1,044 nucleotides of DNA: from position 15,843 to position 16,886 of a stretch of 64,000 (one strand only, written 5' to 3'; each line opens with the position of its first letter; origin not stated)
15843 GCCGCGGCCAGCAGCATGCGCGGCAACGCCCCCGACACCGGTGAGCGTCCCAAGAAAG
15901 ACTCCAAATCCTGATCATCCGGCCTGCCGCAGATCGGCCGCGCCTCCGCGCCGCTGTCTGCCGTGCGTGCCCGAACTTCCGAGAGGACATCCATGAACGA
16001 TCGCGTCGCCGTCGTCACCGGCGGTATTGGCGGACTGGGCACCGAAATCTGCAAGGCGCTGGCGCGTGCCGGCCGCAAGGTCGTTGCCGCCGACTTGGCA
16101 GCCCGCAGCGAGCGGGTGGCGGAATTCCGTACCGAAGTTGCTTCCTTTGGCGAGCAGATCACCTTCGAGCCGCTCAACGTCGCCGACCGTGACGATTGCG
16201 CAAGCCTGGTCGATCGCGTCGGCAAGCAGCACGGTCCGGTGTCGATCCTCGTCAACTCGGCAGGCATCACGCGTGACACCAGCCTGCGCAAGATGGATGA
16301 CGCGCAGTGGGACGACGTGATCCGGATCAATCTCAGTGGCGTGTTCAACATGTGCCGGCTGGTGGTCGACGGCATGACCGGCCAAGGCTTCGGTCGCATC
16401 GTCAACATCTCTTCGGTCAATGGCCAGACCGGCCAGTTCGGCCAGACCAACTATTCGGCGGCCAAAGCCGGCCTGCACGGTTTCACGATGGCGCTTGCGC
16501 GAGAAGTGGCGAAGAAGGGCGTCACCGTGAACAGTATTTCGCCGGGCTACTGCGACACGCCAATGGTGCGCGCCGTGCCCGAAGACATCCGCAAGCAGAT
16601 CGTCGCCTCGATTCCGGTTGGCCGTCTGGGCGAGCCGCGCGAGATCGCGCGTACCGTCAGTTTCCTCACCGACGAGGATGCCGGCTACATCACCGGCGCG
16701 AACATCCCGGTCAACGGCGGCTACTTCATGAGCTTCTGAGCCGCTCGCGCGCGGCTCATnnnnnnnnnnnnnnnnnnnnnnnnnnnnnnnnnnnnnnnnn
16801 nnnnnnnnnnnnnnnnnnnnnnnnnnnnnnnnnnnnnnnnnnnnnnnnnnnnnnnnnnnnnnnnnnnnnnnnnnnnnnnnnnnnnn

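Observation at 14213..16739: Two PhaB paralogs flank phaR with opposite cofactor fingerprints (NADPH vs NADH)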

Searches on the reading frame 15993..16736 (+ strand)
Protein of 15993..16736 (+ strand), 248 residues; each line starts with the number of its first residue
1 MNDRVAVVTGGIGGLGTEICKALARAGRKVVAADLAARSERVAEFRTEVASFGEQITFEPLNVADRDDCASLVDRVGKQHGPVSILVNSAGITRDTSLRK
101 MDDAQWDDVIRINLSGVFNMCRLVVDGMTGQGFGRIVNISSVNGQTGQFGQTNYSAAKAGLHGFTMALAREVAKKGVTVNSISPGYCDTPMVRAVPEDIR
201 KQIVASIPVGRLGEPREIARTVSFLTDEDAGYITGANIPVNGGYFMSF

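Call 3: search_protein_families(library=ncbifam, proteins=[window:15993-16736:+])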
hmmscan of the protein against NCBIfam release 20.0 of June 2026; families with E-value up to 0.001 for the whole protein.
window:15993-16736:+ (248 aa): 229 families (the best 25 are shown)
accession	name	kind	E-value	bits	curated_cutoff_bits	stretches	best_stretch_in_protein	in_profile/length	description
TIGR01829.1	AcAcCoA_reduct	subfamily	1.4e-103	345.7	302.1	1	4-246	1-242/242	acetoacetyl-CoA reductase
NF009464.0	PRK12824.1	subfamily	7e-92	307.5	269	1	3-246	2-244/245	3-oxoacyl-ACP reductase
NF009548.0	PRK12938.1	equivalog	1.5e-83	280.3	472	1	1-246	1-245/246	3-ketoacyl-ACP reductase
TIGR01830.1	3oxo_ACP_reduc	equivalog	5.1e-81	271.9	297.75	1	6-243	1-237/239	3-oxoacyl-[acyl-carrier-protein] reductase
NF004198.0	PRK05653.1-3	equivalog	5.4e-78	261.9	296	1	2-246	6-248/248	3-oxoacyl-ACP reductase FabG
NF004197.0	PRK05653.1-1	equivalog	1.3e-77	260.8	332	1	2-247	6-249/249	3-oxoacyl-ACP reductase FabG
NF009466.0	PRK12826.1-2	subfamily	6.7e-73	245.2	222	1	2-246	2-246/248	3-oxoacyl-ACP reductase FabG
NF009546.0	PRK12935.1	equivalog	5.1e-69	232.6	418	1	2-246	5-247/247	acetoacetyl-CoA reductase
NF004200.0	PRK05653.1-5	equivalog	2.5e-64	217.2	273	1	4-244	3-241/242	3-oxoacyl-ACP reductase FabG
NF004199.0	PRK05653.1-4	equivalog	5.2e-62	209.6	301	1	4-246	6-247/247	3-oxoacyl-ACP reductase FabG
NF053542.1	FlxB_rubin_SDR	equivalog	3.9e-61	206.8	340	1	5-243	2-238/239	flexirubin biosynthesis SDR family reductase FlxB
NF053701.1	CsHdxCHCADhChcB2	equivalog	7.3e-61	205.8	350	1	1-245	1-243/245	cis-4-hydroxycyclohexanecarboxylate dehydrogenase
NF009547.0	PRK12936.1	subfamily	2.4e-60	204.2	436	1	2-246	5-244/245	3-ketoacyl-(acyl-carrier-protein) reductase NodG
NF005559.1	PRK07231.1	subfamily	8.6e-58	195.7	215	1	2-245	3-248/249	glucose 1-dehydrogenase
NF047420.2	EF_P_mod_YmfI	equivalog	5.5e-57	193.2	238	1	6-244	2-235/236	elongation factor P 5-aminopentanone reductase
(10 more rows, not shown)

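Call 4: search_protein_families(library=pfam, proteins=[window:15993-16736:+])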
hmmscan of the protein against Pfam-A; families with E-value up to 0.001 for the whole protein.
window:15993-16736:+ (248 aa): 5 families
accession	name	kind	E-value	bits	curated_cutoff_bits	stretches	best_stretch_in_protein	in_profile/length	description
PF00106.31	adh_short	-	4.4e-60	203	26.6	1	4-198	1-193/195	short chain dehydrogenase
PF13561.12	adh_short_C2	-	7.4e-60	202.9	27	1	14-244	7-235/236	Enoyl-(Acyl carrier protein) reductase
PF08659.16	KR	-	1.6e-25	90.5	22.6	1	7-183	4-174/180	KR domain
PF01370.27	Epimerase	-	6.7e-06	26.1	20.9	1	7-142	2-116/240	NAD dependent epimerase/dehydratase family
PF23441.1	SDR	-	0.00085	19.2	27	0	157-245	166-256/258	SDR-like rossmann domain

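Call 6: search_solved_structures(query=window:15993-16736:+, show_alignments=3, max_evalue=1e-40)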
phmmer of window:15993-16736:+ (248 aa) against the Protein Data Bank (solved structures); distinct sequences matched with E-value up to 1e-40: 73 (the best 60 are shown).
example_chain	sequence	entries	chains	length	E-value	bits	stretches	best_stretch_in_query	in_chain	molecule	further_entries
4k6c_A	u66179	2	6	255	8e-80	271.1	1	1-246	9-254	Acetoacetyl-CoA reductase | Putative Acetoacetyl-CoA reductase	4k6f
4n5l_A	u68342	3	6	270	1.2e-77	264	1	1-246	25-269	Acetoacetyl-CoA reductase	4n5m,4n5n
3vzr_B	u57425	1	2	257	1.4e-77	263.7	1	3-246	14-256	Acetoacetyl-CoA reductase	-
3vzp_A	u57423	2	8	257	2e-77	263.3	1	3-246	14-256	Acetoacetyl-CoA reductase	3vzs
3vzq_A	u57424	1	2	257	5.2e-77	261.9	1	3-246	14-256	Acetoacetyl-CoA reductase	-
3ezl_A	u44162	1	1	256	6.2e-74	251.8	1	1-246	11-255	Acetoacetyl-CoA reductase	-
5vml_A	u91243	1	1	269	7.4e-74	251.6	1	1-246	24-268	Acetoacetyl-CoA reductase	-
3gk3_A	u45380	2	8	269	1.3e-68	234.4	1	3-247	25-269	Acetoacetyl-CoA reductase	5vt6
4kms_A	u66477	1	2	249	1.2e-67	231.2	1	4-246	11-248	Acetoacetyl-CoA reductase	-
2et6_A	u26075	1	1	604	4e-62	213.2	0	2-202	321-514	(3R)-hydroxyacyl-CoA dehydrogenase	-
4afn_A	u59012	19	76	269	8.8e-60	205.5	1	3-247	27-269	3-OXOACYL-[ACYL-CARRIER-PROTEIN] REDUCTASE FABG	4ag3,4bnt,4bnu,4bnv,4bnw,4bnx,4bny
6wpr_A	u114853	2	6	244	7.4e-59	202.5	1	4-246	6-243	3-oxoacyl-[acyl-carrier-protein] reductase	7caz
6t60_A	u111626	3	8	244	7.4e-59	202.5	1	4-246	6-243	3-oxoacyl-(Acyl-carrier-protein) reductase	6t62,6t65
6uds_A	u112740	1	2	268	1e-58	202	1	4-246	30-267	3-oxoacyl-(Acyl-carrier-protein) reductase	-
4m8s_A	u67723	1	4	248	2.8e-58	200.6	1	3-246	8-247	Putative 3-oxoacyl-[acyl-carrier protein] reductase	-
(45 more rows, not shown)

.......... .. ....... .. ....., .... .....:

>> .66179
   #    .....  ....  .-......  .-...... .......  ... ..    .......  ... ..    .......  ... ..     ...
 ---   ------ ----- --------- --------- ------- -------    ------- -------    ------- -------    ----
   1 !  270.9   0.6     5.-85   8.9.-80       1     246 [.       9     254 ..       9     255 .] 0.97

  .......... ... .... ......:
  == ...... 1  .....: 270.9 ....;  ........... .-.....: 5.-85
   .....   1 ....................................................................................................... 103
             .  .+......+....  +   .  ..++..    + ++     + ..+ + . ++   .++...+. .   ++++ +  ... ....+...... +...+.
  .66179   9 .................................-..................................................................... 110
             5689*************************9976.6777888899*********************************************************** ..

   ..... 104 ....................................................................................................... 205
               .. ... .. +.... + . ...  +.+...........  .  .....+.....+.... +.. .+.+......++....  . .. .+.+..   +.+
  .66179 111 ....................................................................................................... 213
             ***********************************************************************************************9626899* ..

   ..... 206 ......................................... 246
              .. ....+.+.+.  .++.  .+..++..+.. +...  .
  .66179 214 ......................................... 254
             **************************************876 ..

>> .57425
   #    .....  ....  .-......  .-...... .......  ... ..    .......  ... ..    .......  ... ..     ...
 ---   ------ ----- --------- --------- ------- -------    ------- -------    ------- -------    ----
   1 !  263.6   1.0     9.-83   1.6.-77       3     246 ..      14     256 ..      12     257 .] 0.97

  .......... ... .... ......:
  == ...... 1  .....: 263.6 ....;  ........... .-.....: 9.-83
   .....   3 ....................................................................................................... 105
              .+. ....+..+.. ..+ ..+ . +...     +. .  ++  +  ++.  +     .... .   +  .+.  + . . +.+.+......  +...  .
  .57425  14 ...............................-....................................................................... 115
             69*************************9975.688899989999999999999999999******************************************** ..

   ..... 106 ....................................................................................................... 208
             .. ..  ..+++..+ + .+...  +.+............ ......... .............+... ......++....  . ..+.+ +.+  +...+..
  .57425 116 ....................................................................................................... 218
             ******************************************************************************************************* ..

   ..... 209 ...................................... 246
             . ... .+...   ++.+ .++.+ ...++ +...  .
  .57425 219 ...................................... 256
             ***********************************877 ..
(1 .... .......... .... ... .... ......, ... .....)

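Call 17: find_related_loci(query=window:15993-16736:+, collection=genome_contigs, flank=4000)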
Query window:15993-16736:+ (248 aa) in genome_contigs; peptide patterns used: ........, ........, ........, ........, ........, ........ (x = any residue, [..] = any of these).
534 stretches matched a pattern; 440 encode a relative of the query (tblastn E <= 1e-3); the best 80 are kept; 80 distinct loci.
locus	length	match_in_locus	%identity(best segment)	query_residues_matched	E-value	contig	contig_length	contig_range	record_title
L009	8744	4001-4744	93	1-248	4e-155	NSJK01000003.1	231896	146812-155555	MAG: Lysobacterales bacterium isolate Ru_enrich_XN NODE_18_length_231896_cov_54.4935, whole genome shotgun sequence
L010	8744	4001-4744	88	1-248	2e-146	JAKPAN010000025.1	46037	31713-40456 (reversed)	MAG: Pseudomonadota bacterium isolate USSF_maxbin.112 k201_986386, whole genome shotgun sequence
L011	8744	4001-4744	85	1-248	1e-145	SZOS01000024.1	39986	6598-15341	Gammaproteobacteria bacterium PRO6 ZYPT4scaffold_517, whole genome shotgun sequence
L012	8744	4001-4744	85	1-248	5e-145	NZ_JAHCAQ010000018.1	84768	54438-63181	MAG: Dokdonella sp. isolate ACE_PRO71 PRO71_18, whole genome shotgun sequence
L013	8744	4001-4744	79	1-248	1e-134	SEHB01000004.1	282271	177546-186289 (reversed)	MAG: Lysobacteraceae bacterium isolate PMG_145 scaffold_31, whole genome shotgun sequence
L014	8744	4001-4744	81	1-248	4e-134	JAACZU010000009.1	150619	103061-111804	MAG: Rhodanobacteraceae bacterium isolate SCNH_5 1666000009, whole genome shotgun sequence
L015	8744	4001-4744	79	1-248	2e-133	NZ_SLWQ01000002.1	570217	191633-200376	Dokdonella fugitiva strain A3 Ga0310589_102, whole genome shotgun sequence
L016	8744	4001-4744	79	1-248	2e-133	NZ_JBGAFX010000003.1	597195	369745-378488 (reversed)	MAG: Dokdonella sp. isolate MAG_MBR_H125.46 MBRH125-46_opera_contig_73, whole genome shotgun sequence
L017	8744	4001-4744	79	1-248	2e-133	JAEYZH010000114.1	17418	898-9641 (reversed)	MAG: Proteobacteria bacterium isolate OH_CBlB_83 k127_1395324, whole genome shotgun sequence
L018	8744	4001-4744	79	1-248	4e-133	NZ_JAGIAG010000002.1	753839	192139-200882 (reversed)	MAG: Dokdonella sp. isolate BIN16 scaffold2_cov0, whole genome shotgun sequence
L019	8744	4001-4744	78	1-248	4e-133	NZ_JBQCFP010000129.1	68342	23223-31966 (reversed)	MAG: Dokdonella sp. isolate bin190 k141_5138577, whole genome shotgun sequence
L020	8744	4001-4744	79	1-248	7e-133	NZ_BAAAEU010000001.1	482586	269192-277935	Dokdonella soli strain JCM 15421 sequence01, whole genome shotgun sequence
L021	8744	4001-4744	77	1-248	1e-132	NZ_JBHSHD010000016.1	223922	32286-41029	Dokdonella ginsengisoli strain CCUG 52462 platanus_K_default_16, whole genome shotgun sequence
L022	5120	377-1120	77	1-248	3e-131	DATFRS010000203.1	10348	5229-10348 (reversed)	MAG TPA_asm: Rhodanobacteraceae bacterium isolate SMAG_U9364 k141_2369263, whole genome shotgun sequence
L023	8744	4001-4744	78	1-248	3e-131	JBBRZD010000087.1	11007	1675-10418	MAG: Lysobacterales bacterium isolate metawrap_la5_23 metawrap_la5_23_K_1818667_L_11007_cov_19.0688, whole genome shotgu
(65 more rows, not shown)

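Call 25: find_homologous_proteins(query=window:15993-16736:+, max_evalue=1e-40)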
Query window:15993-16736:+ (248 aa): 7960 proteins with E <= 1e-40 among 8000 candidates; the best 120 are listed.
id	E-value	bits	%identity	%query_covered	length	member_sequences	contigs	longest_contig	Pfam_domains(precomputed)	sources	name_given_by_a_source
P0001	2.0e-158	543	100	100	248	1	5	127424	PF08659.17,PF13561.13,PF00106.32,PF01370.28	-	-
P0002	2.7e-146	503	93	100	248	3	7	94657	PF08659.17,PF13561.13,PF00106.32,PF01370.28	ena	-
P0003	2.0e-142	491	88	100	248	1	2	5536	PF08659.17,PF13561.13,PF00106.32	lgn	-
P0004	7.7e-141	486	88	100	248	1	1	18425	PF08659.17,PF13561.13,PF00106.32,PF01370.28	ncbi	-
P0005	1.5e-139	481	88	100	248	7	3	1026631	PF08659.17,PF13561.13,PF00106.32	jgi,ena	jgi:acetoacetyl-CoA reductase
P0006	2.6e-138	477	88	100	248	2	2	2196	PF08659.17,PF13561.13,PF00106.32,PF01370.28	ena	-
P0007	2.0e-137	474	85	100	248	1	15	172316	PF08659.17,PF13561.13,PF00106.32,PF01370.28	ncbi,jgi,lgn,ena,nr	ncbi:MAG: acetoacetyl-CoA reductase [Xanthomonadales bacterium]|jgi:acetoacetyl-CoA reductase|nr:MAG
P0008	2.5e-135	468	85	100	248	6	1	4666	PF08659.17,PF13561.13,PF00106.32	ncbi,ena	-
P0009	1.7e-134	465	85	100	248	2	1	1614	PF08659.17,PF13561.13,PF00106.32,PF01370.28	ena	-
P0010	1.3e-128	446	80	100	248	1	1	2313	PF08659.17,PF13561.13,PF00106.32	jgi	jgi:acetoacetyl-CoA reductase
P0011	1.8e-128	445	81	100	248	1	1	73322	PF08659.17,PF13561.13,PF00106.32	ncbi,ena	-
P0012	1.9e-128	445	81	100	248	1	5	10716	PF08659.17,PF13561.13,PF00106.32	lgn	-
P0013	2.1e-128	445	81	100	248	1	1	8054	PF08659.17,PF13561.13,PF00106.32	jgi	-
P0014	3.0e-128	444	81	100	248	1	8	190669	PF08659.17,PF13561.13,PF00106.32,PF01370.28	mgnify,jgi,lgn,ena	mgnify:CR=1 FL=1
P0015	5.1e-128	444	80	100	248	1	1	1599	PF08659.17,PF13561.13,PF00106.32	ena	-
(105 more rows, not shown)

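Call 43: search_protein_representatives(protein=window:15993-16736:+)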
Query: 248 residues. Proteins with E-value up to 0.001 (for the whole library): 252616; up to 1e-10: 104017; up to 1e-30: 6755. The best 150 are listed.
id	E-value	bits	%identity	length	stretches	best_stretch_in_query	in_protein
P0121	1.2e-82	293.5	69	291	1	1-196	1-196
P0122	1.2e-77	277.1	52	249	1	2-247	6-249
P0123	2.9e-75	269.3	51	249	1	3-248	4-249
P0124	3.4e-75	269.1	51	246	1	4-246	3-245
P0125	8.1e-74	264.6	50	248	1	1-244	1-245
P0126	1.7e-73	263.5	52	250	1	4-246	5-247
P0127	4.1e-73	262.3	35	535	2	4-245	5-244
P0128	6.5e-71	255.1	54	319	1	1-246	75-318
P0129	1.4e-70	254.0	53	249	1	3-246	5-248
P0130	3.3e-69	249.5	64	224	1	72-247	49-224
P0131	3.6e-69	249.3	53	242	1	1-246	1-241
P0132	1.2e-68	247.7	50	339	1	4-245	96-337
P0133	3.2e-68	246.2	36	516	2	6-244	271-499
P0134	5.8e-68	245.4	50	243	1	1-248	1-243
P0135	2.7e-67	243.2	53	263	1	3-245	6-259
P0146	3.5e-64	233.1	47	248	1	2-246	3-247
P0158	1.1e-60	221.6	50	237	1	4-248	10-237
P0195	4.0e-54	200.1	43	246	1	2-244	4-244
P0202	7.3e-54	199.3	41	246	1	3-244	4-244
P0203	7.9e-54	199.2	44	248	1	4-245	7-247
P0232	2.0e-52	194.6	42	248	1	2-244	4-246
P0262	3.6e-51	190.5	43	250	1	3-244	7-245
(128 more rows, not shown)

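Call 44: predict_structure(alignment_id=A1)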
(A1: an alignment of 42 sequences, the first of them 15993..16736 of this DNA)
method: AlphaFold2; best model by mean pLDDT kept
length: 248 residues; sequences in the alignment: 42
mean_pLDDT: 85.5   pTM: 0.88
mean pLDDT of the five models: 85.5, 83.6, 82.4, 81.4, 80.3
residues with pLDDT >= 90: 139; 70-90: 74; 50-70: 22; < 50: 13
segments of 3 or more residues with pLDDT < 50: 144-149, 245-248
pLDDT, mean of each block of 10 residues (from residue 1): 87 92 97 93 95 97 95 97 94 55 76 87 96 94 49 70 92 96 81 79 81 89 96 91 48
secondary structure, 60 per line:
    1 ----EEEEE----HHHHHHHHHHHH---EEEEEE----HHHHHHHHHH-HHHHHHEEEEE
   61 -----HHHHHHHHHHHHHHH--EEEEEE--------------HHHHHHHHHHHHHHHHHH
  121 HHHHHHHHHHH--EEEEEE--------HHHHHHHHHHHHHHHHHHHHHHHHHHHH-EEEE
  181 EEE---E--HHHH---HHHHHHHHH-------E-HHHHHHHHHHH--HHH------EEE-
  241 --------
elements in order: E5-9 H14-25 E29-34 H39-48 H50-55 E56-60 H66-80 E83-88 H103-131 E134-139 H148-175 E177-183 H190-193 H197-205 H215-225 E237-239
